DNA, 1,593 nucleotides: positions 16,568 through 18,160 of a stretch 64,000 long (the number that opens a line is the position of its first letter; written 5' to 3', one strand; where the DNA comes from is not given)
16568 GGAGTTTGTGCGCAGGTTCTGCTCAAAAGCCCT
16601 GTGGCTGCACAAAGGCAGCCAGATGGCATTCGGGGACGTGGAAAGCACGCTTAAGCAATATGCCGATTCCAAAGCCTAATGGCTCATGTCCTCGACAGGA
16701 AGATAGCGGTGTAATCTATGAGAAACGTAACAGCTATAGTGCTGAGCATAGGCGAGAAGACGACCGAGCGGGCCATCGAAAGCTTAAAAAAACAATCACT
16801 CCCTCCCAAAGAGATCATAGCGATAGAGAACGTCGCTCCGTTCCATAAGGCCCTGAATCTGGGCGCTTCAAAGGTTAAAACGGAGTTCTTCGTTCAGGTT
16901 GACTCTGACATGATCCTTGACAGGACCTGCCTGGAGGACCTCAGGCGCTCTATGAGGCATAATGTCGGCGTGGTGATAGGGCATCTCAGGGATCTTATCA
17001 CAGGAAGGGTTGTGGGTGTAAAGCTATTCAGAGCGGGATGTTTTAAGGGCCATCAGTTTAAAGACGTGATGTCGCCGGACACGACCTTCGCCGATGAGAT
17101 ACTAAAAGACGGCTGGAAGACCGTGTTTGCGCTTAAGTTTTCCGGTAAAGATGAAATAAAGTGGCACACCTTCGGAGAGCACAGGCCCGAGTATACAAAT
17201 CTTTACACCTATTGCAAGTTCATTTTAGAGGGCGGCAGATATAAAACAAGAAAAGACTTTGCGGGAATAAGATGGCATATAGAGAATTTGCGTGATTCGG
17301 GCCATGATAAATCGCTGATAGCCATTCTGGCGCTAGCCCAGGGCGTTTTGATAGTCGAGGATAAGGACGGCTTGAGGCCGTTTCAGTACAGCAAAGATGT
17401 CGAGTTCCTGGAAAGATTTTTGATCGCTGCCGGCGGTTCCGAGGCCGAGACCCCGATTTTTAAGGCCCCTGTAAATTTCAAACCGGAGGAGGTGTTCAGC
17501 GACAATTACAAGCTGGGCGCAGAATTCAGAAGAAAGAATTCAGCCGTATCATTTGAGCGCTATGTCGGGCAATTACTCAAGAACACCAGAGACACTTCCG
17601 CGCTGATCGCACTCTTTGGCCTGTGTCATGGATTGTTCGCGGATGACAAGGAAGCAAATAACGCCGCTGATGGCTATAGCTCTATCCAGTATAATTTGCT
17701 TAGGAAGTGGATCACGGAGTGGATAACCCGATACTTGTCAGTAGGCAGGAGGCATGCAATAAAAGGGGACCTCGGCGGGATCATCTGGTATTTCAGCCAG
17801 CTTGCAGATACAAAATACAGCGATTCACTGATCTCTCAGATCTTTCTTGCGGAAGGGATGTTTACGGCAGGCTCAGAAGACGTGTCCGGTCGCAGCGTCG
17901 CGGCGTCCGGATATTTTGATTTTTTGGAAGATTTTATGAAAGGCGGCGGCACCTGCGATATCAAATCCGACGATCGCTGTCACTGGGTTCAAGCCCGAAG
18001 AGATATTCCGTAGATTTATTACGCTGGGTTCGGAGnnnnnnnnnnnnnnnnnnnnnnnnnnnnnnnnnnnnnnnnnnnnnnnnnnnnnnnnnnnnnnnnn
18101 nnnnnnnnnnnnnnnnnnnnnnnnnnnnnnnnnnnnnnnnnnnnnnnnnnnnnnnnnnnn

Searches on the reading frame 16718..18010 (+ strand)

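Call 86: search_protein_families(library=pfam, proteins=[window:16718-18010:+], max_evalue=0.01)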
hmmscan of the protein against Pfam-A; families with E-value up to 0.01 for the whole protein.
window:16718-18010:+ (431 aa): 2 families
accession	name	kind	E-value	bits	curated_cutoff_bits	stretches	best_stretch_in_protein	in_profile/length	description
PF00535.33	Glycos_transf_2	-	2.3e-06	28.1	23.3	1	43-90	67-115/168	Glycosyl transferase family 2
PF13506.12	Glyco_transf_21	-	0.0019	18.2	21.7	0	47-88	23-65/174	Glycosyl transferase family 21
